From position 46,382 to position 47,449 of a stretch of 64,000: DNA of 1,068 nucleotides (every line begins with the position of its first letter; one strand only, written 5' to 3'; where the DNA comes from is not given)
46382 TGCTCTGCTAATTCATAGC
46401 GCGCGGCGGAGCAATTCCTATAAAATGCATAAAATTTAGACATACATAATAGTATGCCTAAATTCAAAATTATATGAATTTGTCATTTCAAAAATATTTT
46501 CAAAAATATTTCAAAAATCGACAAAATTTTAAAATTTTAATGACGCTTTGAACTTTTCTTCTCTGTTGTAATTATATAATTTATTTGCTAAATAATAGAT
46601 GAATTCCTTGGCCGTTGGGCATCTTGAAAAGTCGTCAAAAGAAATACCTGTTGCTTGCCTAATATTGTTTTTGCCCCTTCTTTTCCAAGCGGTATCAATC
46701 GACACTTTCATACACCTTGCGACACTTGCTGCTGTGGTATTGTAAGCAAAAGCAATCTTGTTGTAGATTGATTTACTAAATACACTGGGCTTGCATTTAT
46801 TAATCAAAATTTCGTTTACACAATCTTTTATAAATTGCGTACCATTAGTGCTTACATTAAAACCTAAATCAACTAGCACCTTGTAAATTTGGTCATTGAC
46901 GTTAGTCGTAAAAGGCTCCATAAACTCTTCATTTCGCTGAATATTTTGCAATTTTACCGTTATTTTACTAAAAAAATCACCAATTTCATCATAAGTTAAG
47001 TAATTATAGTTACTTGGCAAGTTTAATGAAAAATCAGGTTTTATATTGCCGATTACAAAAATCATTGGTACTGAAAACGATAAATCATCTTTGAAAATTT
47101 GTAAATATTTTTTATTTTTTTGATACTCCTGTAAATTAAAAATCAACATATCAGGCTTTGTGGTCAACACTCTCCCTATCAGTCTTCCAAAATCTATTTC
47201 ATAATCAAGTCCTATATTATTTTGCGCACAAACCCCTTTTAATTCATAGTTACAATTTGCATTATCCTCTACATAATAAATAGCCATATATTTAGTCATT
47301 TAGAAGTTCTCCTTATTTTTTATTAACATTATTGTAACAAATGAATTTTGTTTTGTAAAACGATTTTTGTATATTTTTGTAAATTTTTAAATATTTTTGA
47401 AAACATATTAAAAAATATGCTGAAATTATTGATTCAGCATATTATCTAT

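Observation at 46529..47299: Spo0A orthologue whose receiver domain appears to lack the phospho-acceptor aspartate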

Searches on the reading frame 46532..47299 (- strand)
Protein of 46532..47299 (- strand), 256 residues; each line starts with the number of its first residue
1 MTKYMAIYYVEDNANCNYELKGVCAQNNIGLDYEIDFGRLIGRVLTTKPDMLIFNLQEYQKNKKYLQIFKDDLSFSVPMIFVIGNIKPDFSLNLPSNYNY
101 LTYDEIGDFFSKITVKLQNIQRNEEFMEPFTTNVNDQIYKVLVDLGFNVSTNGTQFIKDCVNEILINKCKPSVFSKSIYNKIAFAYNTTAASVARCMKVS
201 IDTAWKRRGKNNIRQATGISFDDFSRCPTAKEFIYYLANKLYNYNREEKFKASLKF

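Call 3: search_protein_families(library=pfam, proteins=[window:46532-47299:-], max_evalue=10)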
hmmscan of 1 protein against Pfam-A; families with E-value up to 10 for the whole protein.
window:46532-47299:- (256 aa): 3 families
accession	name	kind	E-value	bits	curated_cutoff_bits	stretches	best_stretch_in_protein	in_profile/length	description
PF08769.17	Spo0A_C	-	5.3e-18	65.4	25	1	138-241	1-104/104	Sporulation initiation factor Spo0A C terminal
PF15792.10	LAS2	-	0.029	15.1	27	1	118-174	2-53/74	Lung adenoma susceptibility protein 2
PF00882.24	Zn_dep_PLPC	-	0.046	14.1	26.8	1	76-119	24-70/167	Zinc dependent phospholipase C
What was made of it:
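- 46577..46888 (-): Spo0A_C DNA-binding domain, residues 138-241. The recognition helix reads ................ Clade-specific cysteines: C160, C169, C196, C227. PF08769, 65.4 bits (call 3).
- On Spo0A (sporulation transcription factor): 65.4 bits against a cutoff of 25, full model 1-104 (call 3). No hit at E<=10 (call 3).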

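Call 4: search_protein_families(library=ncbifam, proteins=[window:46532-47299:-], max_evalue=10)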
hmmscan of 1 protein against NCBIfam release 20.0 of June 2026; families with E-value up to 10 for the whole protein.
window:46532-47299:- (256 aa): 1 family
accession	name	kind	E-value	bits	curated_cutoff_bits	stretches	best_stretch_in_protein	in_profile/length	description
TIGR02875.1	spore_0_A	equivalog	6.3e-13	48.6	200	1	127-242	141-256/262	sporulation transcription factor Spo0A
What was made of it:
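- On Spo0A (sporulation transcription factor): 48.6 bits against 200, C-terminal part only (call 4).
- Checked: The NCBIfam Spo0A equivalog TIGR02875 scores 48.6 against a cutoff of 200, on the C-terminal part only (call 4).
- The DNA-binding domain is unusually divergent (TIGR02875 48.6 against 200, call 4).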

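Call 5: search_solved_structures(query=window:46532-47299:-, max_evalue=10, show_alignments=3)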
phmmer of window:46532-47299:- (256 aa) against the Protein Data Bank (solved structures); distinct sequences matched with E-value up to 10: 4.
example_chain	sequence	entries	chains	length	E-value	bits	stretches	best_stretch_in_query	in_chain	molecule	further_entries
1lq1_A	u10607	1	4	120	1.1e-07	35.1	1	132-242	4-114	Stage 0 sporulation protein A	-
1fc3_A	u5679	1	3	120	1.4e-07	34.7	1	133-242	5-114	SPO0A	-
7bly_A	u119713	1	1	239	1.1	12.2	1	100-203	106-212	Aspergillus niger contig An12c0130, genomic contig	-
11kh_IF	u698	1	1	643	1.6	11.6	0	165-197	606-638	IFRD2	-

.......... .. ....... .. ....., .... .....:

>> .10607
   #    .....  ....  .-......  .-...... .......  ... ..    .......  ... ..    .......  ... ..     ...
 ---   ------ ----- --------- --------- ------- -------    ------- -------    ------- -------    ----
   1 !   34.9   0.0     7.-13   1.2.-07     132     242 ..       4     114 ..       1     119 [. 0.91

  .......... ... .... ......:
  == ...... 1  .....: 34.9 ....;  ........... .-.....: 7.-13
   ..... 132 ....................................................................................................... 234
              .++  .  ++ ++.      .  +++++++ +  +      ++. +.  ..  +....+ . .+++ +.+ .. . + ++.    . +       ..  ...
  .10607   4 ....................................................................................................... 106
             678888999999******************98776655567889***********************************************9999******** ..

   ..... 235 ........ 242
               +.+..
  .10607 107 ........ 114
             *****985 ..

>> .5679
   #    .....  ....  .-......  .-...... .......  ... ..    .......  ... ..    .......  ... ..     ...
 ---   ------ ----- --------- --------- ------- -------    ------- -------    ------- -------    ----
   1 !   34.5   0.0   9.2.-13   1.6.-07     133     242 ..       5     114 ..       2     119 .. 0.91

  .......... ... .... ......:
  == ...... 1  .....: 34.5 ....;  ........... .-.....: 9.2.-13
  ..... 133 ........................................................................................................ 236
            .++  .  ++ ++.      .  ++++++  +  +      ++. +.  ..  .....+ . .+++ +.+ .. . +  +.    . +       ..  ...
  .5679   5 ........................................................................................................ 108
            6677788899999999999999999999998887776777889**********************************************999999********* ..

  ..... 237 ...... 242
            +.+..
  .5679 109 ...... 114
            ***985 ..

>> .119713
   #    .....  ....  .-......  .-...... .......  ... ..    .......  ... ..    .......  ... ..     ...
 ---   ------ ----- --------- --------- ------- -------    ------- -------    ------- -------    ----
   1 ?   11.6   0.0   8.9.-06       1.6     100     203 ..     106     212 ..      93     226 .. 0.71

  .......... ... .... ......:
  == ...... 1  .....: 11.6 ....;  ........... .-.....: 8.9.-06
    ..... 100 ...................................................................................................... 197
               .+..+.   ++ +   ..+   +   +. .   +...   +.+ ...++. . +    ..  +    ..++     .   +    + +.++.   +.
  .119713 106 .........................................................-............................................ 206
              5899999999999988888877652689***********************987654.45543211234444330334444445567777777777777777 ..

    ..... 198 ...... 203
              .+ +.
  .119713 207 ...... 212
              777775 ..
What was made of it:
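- Tried and rejected: Plain phmmer against PDB: it found only the Spo0A C-domain and no receiver (call 5).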

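Call 6: find_homologous_proteins(query=window:46532-47299:-, max_evalue=0.001)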
Query window:46532-47299:- (256 aa): 10 proteins with E <= 0.001 among 221 candidates.
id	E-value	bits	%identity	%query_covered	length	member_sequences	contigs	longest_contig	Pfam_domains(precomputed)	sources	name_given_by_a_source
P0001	1.5e-166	570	99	100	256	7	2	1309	PF08769.18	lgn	-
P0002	9.6e-97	342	58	100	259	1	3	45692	PF08769.18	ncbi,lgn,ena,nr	ncbi:MAG: hypothetical protein IJ301_01720 [Clostridia bacterium]|nr:hypothetical protein [Clostridi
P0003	3.7e-95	336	57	98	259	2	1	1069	PF08769.18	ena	-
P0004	1.4e-94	334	83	76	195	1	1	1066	-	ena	-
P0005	3.2e-93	330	57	98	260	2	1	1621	PF08769.18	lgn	-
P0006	1.2e-82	295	51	97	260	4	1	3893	PF08769.18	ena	-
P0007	2.6e-80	288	51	100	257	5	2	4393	PF08769.18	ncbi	-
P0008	8.3e-76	273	47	100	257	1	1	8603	PF08769.18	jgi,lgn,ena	-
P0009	2.0e-75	272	48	100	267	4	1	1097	PF08769.18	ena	-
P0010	3.6e-73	264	50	89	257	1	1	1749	PF08769.18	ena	-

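Call 8: search_solved_structures(query=A1, max_evalue=10, show_alignments=0)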
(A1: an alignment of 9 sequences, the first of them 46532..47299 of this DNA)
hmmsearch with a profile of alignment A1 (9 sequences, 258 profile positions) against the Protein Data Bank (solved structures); distinct sequences matched with E-value up to 10: 6.
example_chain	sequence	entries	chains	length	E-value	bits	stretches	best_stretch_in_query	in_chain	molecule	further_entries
1fc3_A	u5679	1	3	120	3.2e-09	39.8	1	136-241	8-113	SPO0A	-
1lq1_A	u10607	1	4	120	1e-08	38.1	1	135-241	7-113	Stage 0 sporulation protein A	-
6vbf_A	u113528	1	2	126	0.054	16.1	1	4-56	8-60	Two-component regulatory system response regulator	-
5e3j_A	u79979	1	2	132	0.059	16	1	4-56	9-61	Response regulator RstA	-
5hm6_A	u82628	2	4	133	0.06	15.9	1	4-56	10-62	BfmR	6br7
2qzj_A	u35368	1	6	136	0.22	14.1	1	7-56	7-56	Two-component response regulator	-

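Call 12: find_related_loci(query=A1, collection=genome_contigs, flank=10000)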
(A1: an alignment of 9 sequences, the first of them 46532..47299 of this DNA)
Query A1 (256 aa) in genome_contigs; peptide patterns used: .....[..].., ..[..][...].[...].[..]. (x = any residue, [..] = any of these).
33 stretches matched a pattern; 4 encode a relative of the query (tblastn E <= 1e-3); 4 distinct loci.
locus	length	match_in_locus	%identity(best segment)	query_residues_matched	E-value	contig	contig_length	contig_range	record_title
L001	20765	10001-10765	58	1-255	3e-103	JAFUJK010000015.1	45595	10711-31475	MAG: Clostridia bacterium isolate RGIG4549 Roe_deer_Rectum-2__c102921, whole genome shotgun sequence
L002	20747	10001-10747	51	3-251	4e-89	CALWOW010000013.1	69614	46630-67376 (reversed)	MAG: uncultured Clostridia bacterium isolate E09__bin259 genome assembly, contig: E09__k127_2004871, whole genome shotgu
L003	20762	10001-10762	50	1-255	2e-86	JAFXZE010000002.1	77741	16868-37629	MAG: Clostridia bacterium isolate RGIG6879 Sheep_Rumen-5__c559, whole genome shotgun sequence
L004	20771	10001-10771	48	1-256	2e-80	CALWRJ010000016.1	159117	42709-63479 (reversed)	MAG: uncultured Clostridia bacterium isolate E08__bin294 genome assembly, contig: E08__k127_1220379, whole genome shotgu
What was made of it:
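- The genome_contigs scan used family-specific peptide patterns, so it would not have found a canonical copy (call 12).
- Tried and rejected: Second spo0A or kinases: the single allowed genome_contigs scan used family-specific patterns and returned only 4 family loci (call 12), so it says nothing about canonical copies.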

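Call 18: search_solved_structures(query=A1, max_evalue=10, show_alignments=5)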
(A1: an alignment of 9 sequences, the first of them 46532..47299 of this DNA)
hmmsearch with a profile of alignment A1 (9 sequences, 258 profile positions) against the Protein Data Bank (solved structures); distinct sequences matched with E-value up to 10: 6.
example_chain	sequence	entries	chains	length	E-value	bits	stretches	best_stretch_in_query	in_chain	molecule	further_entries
1fc3_A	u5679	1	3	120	3.2e-09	39.8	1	136-241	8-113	SPO0A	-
1lq1_A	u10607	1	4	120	1e-08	38.1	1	135-241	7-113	Stage 0 sporulation protein A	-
6vbf_A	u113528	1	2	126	0.054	16.1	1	4-56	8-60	Two-component regulatory system response regulator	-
5e3j_A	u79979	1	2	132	0.059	16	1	4-56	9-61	Response regulator RstA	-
5hm6_A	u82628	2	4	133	0.06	15.9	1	4-56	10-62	BfmR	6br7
2qzj_A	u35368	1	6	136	0.22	14.1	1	7-56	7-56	Two-component response regulator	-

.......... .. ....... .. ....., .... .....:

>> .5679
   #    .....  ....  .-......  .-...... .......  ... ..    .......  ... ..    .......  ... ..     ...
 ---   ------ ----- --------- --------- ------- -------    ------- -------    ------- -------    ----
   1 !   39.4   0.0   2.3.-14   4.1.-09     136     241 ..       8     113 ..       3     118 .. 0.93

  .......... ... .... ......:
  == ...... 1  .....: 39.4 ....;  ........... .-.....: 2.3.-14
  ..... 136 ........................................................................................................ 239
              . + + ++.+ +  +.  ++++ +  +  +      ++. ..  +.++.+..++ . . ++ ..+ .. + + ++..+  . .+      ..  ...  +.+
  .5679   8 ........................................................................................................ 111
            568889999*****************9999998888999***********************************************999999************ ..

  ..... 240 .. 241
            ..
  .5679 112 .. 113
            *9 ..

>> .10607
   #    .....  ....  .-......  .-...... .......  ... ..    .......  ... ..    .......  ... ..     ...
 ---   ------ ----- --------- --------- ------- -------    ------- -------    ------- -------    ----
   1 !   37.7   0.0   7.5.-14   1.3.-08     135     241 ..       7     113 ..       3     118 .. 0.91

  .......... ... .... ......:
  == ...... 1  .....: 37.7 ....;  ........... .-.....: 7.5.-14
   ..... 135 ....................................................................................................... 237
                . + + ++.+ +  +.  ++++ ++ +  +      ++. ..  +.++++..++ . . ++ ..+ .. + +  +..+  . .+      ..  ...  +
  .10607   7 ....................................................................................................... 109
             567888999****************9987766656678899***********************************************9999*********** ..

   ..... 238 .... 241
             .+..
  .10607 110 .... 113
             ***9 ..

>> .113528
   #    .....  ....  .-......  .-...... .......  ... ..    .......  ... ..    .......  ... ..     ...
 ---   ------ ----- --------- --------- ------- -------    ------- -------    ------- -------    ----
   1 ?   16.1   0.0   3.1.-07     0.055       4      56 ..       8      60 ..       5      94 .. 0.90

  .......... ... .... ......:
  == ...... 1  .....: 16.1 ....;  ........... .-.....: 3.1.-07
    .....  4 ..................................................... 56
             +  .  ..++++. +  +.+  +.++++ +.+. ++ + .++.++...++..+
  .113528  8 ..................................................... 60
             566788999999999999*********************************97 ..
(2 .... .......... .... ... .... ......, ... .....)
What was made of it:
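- Checked: (1) The family profile against PDB receivers (RstA, BfmR) gives a gapless 53-residue match, E about 0.05, with '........' on '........' (call 18).
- Tried and rejected: The family profile was needed to see receivers, and then only weakly (calls 8, 18).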

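Call 19: search_protein_representatives(alignment_id=A1)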
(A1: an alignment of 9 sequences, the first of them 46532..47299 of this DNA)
Query: 9 sequences, 258 profile positions. Proteins with E-value up to 0.001 (for the whole library): 1670; up to 1e-10: 75; up to 1e-30: 25. The best 150 are listed.
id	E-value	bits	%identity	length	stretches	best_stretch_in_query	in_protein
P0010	3.6e-131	452.6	-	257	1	1-258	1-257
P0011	2.1e-94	332.1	-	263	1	1-256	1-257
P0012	5.9e-74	265.1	-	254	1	1-252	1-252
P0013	6.7e-68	245.2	-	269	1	1-252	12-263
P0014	3.4e-63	229.8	-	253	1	4-250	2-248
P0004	2.7e-62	226.8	-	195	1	1-154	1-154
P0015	1.3e-57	211.5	-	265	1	5-254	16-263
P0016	1.5e-54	201.4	-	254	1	7-254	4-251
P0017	6.6e-48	179.7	-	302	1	3-252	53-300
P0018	5.9e-47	176.6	-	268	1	7-244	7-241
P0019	1.5e-45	172.0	-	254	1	6-254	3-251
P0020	1.2e-44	169.1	-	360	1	3-246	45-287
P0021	1.3e-42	162.4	-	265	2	92-244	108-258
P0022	1.2e-41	159.2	-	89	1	127-210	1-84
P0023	1.3e-41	159.1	-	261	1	7-252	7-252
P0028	4.6e-38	147.4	-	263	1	4-255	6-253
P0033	9.4e-31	123.5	-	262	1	5-253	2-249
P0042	6.5e-19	84.7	-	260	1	4-239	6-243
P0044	7.8e-18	81.1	-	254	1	5-243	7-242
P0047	6.2e-17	78.2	-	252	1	3-242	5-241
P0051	3.8e-15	72.3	-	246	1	3-243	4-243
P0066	6.1e-12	61.8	-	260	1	3-241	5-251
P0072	3.3e-11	59.4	-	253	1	1-241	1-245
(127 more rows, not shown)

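Call 25: search_protein_families(library=pfam, alignment_id=A2, max_evalue=1)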
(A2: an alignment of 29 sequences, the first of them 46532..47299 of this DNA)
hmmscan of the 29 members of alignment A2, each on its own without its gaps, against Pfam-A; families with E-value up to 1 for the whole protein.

A. member 1, window:46532-47299:- (256 aa): 3 families
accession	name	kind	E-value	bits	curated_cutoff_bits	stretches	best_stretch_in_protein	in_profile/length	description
PF08769.17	Spo0A_C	-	5.3e-18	65.4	25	1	138-241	1-104/104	Sporulation initiation factor Spo0A C terminal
PF15792.10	LAS2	-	0.029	15.1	27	1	118-174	2-53/74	Lung adenoma susceptibility protein 2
PF00882.24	Zn_dep_PLPC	-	0.046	14.1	26.8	1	76-119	24-70/167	Zinc dependent phospholipase C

B. families by the number of members that match (of 29 scanned): 22 families
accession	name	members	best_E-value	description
PF08769.17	Spo0A_C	29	2.5e-19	Sporulation initiation factor Spo0A C terminal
PF00149.33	Metallophos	2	0.00079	Calcineurin-like phosphoesterase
PF06579.18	Ly-6_related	2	0.017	Caenorhabditis elegans ly-6-related protein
PF00882.24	Zn_dep_PLPC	2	0.046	Zinc dependent phospholipase C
PF12145.13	Med12-LCEWAV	2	0.088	Eukaryotic Mediator 12 subunit domain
PF01729.25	QRPTase_C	2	0.11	Quinolinate phosphoribosyl transferase, C-terminal domain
PF16272.10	DUF4925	1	0.00069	Domain of unknown function (DUF4925)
PF02649.19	GCHY-1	1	0.0081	Type I GTP cyclohydrolase folE2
PF09195.17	Endonuc-BglII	1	0.011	Restriction endonuclease BglII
PF15792.10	LAS2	1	0.029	Lung adenoma susceptibility protein 2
PF21948.1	LplA-B_cat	1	0.037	Lipoyl protein ligase A/B catalytic domain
PF07268.16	EppA_BapA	1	0.039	Exported protein precursor (EppA/BapA)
PF07894.18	SACK1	1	0.045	Scaffolding anchor of CK1 domain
PF10614.14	CsgF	1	0.053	Type VIII secretion system (T8SS), CsgF protein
PF20285.3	CTD9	1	0.083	C-terminal domain 9 of the ABC-three component (ABC-3C) systems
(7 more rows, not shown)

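Call 34: predict_structure(alignment_id=A2)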
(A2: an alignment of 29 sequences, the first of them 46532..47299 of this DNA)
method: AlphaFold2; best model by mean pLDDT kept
length: 256 residues; sequences in the alignment: 29
mean_pLDDT: 85.9   pTM: 0.50
mean pLDDT of the five models: 85.9, 85.7, 85.2, 83.3, 83.0
residues with pLDDT >= 90: 126; 70-90: 108; 50-70: 15; < 50: 7
segments of 3 or more residues with pLDDT < 50: 127-132
pLDDT, mean of each block of 10 residues (from residue 1): 87 84 89 93 91 92 91 88 86 86 85 76 55 78 92 94 86 71 91 95 92 78 94 94 86 71
secondary structure, 60 per line:
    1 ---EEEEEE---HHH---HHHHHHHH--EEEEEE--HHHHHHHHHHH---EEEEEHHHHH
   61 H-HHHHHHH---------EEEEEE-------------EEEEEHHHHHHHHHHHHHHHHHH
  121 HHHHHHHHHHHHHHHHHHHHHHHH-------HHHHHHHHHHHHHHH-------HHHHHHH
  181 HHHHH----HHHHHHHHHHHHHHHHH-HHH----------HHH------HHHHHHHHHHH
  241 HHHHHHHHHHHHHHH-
elements in order: E4-9 H19-26 E29-34 H37-47 E51-55 H56-61 H63-69 E79-84 E98-102 H103-144 H152-166 H174-185 H190-206 H230-255
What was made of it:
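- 46994..47299 (-): Pseudo-receiver domain, residues 1-102. Order of elements: beta1-alpha1-beta2-alpha2-beta3-alpha3-beta4-loop-beta5, with no alpha4. AF2 secondary structure (call 34).
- On Aspartate-less receiver (ALR) / pseudo-receiver regulators: However, alpha4 is missing (call 34).
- Checked: The AF2 model (pLDDT 85.9) puts these residues at the C-terminal ends of beta1, beta3, beta4 and beta5, which are the topological positions of the receiver pocket (call 34).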
